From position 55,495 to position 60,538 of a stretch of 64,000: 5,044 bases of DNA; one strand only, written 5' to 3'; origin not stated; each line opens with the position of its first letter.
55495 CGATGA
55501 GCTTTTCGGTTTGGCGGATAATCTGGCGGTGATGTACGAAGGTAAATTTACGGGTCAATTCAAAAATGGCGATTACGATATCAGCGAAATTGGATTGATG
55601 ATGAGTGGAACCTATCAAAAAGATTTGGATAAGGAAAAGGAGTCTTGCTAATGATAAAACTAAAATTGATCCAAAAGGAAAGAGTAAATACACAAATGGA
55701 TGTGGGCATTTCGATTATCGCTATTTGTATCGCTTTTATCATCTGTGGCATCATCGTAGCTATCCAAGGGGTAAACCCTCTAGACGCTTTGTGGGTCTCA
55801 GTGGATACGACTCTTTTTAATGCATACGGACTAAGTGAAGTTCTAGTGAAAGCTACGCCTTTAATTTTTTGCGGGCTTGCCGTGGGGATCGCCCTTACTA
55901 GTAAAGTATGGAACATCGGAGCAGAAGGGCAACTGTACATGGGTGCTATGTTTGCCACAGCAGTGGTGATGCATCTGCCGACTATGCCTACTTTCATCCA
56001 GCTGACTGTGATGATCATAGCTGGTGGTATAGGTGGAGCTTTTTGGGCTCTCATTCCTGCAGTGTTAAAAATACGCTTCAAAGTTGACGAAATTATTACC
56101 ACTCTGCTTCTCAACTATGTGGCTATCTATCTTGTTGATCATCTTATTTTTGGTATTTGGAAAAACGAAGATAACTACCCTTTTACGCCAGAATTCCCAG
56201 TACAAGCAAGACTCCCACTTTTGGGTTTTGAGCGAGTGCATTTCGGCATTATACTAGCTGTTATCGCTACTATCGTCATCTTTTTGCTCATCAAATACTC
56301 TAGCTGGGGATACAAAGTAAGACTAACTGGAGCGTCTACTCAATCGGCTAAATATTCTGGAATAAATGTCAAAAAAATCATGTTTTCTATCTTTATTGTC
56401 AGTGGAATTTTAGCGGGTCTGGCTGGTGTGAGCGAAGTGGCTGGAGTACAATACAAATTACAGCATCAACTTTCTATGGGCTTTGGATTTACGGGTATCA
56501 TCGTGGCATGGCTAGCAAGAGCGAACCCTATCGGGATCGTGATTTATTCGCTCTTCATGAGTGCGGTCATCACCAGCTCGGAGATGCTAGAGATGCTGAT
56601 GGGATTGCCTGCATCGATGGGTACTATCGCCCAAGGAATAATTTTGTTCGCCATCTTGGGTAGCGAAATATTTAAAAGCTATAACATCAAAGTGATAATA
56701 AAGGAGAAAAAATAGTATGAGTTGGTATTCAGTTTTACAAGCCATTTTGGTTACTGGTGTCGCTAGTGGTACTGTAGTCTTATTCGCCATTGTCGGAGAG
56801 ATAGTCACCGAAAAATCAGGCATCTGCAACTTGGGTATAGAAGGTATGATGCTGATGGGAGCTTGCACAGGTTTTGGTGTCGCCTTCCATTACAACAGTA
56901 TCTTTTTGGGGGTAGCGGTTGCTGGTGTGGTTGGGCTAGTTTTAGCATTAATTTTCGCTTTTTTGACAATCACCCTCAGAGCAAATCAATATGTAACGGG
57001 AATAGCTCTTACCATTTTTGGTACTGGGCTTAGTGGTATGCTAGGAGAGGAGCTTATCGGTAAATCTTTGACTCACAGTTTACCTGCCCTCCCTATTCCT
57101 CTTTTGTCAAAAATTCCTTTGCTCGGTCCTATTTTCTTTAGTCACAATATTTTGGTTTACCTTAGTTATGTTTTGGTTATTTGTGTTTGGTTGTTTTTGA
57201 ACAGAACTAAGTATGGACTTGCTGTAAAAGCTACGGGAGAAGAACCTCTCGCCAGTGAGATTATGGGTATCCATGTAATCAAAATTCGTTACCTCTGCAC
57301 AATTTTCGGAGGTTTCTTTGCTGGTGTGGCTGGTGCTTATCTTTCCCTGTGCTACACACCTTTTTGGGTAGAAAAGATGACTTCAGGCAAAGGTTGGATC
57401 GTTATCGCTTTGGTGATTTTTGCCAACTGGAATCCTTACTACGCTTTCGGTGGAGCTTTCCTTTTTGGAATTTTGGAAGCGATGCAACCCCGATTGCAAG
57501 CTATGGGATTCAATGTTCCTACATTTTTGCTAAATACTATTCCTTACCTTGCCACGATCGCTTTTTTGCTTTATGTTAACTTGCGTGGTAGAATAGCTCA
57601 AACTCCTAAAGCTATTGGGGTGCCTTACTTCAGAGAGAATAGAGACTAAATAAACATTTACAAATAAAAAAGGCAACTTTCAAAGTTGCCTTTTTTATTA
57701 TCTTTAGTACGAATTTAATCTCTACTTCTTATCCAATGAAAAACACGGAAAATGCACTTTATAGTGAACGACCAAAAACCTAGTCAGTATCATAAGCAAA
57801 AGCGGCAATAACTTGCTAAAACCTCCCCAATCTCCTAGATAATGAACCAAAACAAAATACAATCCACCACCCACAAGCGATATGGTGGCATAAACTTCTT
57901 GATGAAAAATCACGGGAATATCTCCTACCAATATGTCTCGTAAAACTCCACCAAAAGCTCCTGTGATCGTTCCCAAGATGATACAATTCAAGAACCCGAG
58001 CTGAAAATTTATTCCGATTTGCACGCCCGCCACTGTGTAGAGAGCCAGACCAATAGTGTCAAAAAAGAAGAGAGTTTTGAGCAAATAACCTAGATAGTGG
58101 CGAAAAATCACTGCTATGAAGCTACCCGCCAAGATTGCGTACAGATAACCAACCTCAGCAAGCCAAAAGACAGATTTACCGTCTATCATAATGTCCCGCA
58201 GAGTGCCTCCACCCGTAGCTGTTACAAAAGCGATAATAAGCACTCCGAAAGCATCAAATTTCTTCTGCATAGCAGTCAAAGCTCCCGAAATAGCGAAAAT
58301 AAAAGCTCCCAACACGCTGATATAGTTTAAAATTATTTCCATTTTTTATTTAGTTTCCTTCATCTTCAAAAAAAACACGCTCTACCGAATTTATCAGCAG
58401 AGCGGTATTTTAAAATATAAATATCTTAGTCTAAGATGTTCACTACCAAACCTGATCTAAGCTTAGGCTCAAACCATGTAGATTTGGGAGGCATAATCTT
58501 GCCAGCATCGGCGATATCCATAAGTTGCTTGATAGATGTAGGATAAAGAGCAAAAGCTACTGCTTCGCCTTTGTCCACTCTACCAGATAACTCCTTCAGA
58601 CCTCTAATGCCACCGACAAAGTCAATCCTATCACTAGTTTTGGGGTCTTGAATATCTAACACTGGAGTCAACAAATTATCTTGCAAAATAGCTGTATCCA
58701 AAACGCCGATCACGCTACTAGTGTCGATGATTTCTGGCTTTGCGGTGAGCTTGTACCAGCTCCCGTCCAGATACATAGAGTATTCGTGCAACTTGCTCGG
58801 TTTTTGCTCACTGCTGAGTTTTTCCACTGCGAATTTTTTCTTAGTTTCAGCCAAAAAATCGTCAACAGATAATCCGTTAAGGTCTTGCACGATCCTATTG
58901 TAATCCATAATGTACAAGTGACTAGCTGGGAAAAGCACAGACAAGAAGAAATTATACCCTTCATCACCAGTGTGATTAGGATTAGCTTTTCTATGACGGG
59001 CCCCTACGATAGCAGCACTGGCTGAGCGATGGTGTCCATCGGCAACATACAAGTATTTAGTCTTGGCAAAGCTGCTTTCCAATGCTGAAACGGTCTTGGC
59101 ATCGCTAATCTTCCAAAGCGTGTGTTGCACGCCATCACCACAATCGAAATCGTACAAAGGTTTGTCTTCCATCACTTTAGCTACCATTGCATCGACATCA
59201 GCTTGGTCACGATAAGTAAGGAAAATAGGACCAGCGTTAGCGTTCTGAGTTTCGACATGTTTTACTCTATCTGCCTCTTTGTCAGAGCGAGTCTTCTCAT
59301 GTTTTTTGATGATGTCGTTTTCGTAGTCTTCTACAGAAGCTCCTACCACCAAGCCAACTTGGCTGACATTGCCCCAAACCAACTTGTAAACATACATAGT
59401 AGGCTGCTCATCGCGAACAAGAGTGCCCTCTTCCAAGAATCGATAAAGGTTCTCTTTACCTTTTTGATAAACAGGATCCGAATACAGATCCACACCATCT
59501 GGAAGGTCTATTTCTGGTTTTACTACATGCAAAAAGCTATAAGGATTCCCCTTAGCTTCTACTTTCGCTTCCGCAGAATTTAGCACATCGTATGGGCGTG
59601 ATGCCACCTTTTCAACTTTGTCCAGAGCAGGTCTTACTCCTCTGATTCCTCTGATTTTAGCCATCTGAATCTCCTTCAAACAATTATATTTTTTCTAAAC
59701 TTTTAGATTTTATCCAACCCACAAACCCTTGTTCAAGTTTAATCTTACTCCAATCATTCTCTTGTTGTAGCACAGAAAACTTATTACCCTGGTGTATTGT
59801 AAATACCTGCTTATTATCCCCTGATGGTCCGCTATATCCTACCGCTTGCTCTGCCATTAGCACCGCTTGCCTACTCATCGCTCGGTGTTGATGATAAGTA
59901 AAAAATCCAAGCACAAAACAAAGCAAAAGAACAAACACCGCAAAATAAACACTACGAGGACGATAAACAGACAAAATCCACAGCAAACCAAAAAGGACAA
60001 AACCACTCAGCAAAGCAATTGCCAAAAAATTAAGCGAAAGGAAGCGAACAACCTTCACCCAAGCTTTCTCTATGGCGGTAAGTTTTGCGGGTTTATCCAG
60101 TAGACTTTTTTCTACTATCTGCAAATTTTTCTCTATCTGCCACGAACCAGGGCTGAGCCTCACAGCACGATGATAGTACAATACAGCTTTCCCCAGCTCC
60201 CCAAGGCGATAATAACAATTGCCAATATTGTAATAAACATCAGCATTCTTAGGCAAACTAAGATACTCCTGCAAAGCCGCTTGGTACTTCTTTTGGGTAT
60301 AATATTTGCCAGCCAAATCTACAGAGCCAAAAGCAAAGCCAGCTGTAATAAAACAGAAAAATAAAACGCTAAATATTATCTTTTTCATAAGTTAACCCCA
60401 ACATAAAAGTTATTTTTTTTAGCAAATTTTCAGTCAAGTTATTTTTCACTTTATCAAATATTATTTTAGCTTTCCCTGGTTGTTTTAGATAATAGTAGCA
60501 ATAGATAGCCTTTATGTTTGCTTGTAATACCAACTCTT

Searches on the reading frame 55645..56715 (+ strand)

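Call 76: search_protein_families(library=pfam, proteins=[window:55645-56715:+], max_evalue=1e-8)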
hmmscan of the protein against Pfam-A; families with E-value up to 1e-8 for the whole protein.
window:55645-56715:+ (356 aa): 1 family
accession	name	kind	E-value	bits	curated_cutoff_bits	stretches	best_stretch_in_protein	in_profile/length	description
PF02653.21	BPD_transp_2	-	2e-41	142.4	26.8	1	63-338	2-269/269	Branched-chain amino acid transport system / permease component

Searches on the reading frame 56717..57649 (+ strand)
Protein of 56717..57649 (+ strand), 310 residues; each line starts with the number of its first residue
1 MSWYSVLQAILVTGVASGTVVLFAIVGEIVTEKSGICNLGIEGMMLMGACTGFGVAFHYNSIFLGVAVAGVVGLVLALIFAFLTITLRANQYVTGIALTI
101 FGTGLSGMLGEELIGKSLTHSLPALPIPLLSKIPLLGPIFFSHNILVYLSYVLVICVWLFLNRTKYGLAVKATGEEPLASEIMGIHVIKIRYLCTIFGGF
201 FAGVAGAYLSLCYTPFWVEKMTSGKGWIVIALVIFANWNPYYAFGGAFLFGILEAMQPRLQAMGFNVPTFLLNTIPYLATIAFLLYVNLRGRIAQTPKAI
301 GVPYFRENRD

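Call 76: search_protein_families(library=pfam, proteins=[window:56717-57649:+], max_evalue=1e-8)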
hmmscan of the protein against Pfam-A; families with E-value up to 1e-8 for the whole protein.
window:56717-57649:+ (310 aa): 1 family
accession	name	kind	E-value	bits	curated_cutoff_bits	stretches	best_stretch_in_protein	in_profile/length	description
PF02653.21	BPD_transp_2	-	4.4e-33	115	26.8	1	15-259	6-249/269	Branched-chain amino acid transport system / permease component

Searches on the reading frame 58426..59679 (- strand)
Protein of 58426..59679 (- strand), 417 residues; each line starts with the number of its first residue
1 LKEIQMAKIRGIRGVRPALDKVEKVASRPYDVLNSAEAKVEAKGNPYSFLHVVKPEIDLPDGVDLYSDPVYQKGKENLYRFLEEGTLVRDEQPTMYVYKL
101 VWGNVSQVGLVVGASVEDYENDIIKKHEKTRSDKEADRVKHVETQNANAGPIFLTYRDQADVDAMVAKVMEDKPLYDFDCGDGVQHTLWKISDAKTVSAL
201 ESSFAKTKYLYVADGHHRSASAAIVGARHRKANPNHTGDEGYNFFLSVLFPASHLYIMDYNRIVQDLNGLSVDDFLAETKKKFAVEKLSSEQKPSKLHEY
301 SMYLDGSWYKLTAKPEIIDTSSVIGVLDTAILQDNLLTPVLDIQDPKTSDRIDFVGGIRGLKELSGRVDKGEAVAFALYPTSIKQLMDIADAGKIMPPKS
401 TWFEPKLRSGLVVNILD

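Call 77: search_protein_families(library=pfam, proteins=[window:58426-59679:-], max_evalue=1e-8)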
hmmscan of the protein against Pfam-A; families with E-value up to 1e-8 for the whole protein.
window:58426-59679:- (417 aa): 1 family
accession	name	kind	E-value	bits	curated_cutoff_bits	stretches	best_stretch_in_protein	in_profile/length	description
PF06245.16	DUF1015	-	9.6e-111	370.2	25.8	1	9-329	1-324/325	Protein of unknown function (DUF1015)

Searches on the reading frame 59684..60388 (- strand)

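Call 77: search_protein_families(library=pfam, proteins=[window:59684-60388:-], max_evalue=1e-8)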
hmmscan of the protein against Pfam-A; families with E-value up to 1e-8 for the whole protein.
window:59684-60388:- (234 aa): 2 families
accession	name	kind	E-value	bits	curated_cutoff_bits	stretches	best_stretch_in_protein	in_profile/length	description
PF00515.34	TPR_1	-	5.9e-10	39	27.8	1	49-80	1-32/34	Tetratricopeptide repeat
PF07719.23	TPR_2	-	6.5e-10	38.8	27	0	49-81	1-33/34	Tetratricopeptide repeat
